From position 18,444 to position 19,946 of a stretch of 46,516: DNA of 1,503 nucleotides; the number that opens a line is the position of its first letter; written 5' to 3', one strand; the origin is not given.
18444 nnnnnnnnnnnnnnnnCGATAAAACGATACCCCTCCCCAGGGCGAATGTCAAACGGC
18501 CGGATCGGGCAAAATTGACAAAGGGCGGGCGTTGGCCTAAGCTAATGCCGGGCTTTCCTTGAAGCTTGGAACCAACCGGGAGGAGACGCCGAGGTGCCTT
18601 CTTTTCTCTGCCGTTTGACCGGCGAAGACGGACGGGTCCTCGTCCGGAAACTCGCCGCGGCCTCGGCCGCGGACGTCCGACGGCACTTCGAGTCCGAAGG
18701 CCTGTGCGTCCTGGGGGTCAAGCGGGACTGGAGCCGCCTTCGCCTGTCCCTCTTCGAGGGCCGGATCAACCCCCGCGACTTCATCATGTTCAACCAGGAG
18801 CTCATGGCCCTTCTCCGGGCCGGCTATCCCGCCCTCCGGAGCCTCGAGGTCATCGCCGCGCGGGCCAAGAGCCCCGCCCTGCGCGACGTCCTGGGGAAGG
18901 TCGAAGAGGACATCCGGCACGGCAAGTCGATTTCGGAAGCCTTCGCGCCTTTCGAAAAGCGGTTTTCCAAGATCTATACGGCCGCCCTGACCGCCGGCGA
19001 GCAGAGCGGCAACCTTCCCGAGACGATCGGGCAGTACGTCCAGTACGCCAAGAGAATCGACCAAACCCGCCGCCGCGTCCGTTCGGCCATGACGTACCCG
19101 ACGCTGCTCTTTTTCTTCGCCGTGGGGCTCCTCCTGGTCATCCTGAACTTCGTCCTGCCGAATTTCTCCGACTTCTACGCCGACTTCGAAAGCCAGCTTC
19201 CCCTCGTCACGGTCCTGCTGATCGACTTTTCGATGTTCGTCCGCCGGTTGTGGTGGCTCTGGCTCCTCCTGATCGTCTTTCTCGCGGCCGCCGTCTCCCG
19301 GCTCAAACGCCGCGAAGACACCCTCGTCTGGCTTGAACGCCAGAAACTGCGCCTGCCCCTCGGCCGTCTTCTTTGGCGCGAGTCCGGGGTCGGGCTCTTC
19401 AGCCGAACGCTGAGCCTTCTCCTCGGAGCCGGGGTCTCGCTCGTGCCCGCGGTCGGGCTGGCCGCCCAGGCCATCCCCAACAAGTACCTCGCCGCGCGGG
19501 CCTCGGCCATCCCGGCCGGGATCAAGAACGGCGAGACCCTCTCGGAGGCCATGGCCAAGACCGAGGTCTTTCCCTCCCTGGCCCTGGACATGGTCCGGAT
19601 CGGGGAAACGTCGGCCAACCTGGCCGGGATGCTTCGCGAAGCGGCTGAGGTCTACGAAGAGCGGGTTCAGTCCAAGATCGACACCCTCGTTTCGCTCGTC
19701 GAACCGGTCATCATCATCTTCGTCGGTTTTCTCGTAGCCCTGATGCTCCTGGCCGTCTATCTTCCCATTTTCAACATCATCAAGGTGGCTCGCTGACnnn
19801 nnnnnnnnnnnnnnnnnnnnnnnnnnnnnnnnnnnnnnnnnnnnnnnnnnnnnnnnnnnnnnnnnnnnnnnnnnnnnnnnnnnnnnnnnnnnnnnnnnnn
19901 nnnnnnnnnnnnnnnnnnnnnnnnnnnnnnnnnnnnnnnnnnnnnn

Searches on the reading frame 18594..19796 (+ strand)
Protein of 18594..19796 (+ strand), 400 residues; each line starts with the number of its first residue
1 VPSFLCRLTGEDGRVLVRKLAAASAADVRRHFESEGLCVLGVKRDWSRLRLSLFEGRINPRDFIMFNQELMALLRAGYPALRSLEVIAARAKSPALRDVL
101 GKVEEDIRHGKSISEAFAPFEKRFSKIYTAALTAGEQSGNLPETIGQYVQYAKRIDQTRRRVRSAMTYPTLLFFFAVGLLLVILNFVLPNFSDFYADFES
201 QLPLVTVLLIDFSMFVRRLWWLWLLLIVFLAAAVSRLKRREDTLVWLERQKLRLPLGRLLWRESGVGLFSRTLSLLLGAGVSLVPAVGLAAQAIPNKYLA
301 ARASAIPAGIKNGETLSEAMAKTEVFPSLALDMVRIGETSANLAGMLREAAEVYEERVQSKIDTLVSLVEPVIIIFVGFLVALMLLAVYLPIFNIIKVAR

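Call 4: search_protein_families(library=pfam, proteins=[window:18594-19796:+], max_evalue=0.1)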
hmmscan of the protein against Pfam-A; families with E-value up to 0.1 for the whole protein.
window:18594-19796:+ (400 aa): 2 families
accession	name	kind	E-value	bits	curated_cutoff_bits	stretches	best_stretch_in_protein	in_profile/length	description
PF00482.28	T2SSF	-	4.3e-55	185.5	25.2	2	269-391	1-125/125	Type II secretion system (T2SS), protein F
PF23858.1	DUF7220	-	0.044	14.6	28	0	366-395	6-35/70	Family of unknown function (DUF7220)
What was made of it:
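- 18594..19796 (+): F: GspF/PilC inner-membrane platform protein (400 aa, GTG start). Pfam T2SSF, two stretches, E 4e-55 (call 4).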

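Call 13: search_protein_families(library=ncbifam, proteins=[window:18594-19796:+], max_evalue=0.1)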
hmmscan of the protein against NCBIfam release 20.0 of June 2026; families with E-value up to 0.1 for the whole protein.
window:18594-19796:+ (400 aa): 6 families
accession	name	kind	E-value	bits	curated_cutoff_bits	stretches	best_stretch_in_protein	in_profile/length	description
TIGR02120.1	GspF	equivalog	7.1e-85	285.6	424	1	12-395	9-397/401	type II secretion system inner membrane protein GspF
NF007861.0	PRK10573.1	equivalog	2.8e-69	234.1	401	1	22-396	25-395/401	protein transport protein HofC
NF052607.1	T4PiliAsmPilCThrm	equivalog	1.7e-67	228.3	700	1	1-397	1-402/406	type IV pilus assembly protein PilC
NF052606.1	T4PiliAsmPilCMyx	equivalog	4.7e-65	220.1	700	1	20-396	38-415/419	type IV pilus assembly protein PilC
NF047826.1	T3SSXpsF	equivalog_domain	1.1e-59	202.3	650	1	2-396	2-401/405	type II secretion system protein XpsF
NF041012.2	T4P_ComGB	equivalog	2.1e-47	162.1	240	1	65-396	5-331/332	competence type IV pilus assembly protein ComGB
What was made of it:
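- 18594..19796 (+): NCBIfam GspF scores 285.6 bits, below the 424 cut-off, and PilC models score 220-228 bits (call 13).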

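Call 30: search_solved_structures(query=window:18594-19796:+, max_evalue=0.001)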
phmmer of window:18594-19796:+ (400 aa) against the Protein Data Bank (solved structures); distinct sequences matched with E-value up to 0.001: 5.
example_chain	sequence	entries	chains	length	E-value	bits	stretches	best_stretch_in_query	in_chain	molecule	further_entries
3jc8_Ca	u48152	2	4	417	1.2e-50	176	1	56-395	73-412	Type 4 fimbrial assembly protein PilC | PilC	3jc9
5nbg_A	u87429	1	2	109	4.4e-11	45.8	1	58-164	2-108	General secretion pathway protein F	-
2whn_A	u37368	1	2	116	6.9e-10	41.9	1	59-165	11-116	PILUS ASSEMBLY PROTEIN PILC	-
2vma_A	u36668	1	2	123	1.1e-09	41.2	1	54-165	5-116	GENERAL SECRETION PATHWAY PROTEIN F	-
2vmb_A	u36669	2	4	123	1.2e-09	41.1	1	54-165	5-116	GENERAL SECRETION PATHWAY PROTEIN F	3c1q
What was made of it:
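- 18594..19796 (+): The best PDB match by sequence is Myxococcus PilC, 3jc8 (call 30).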
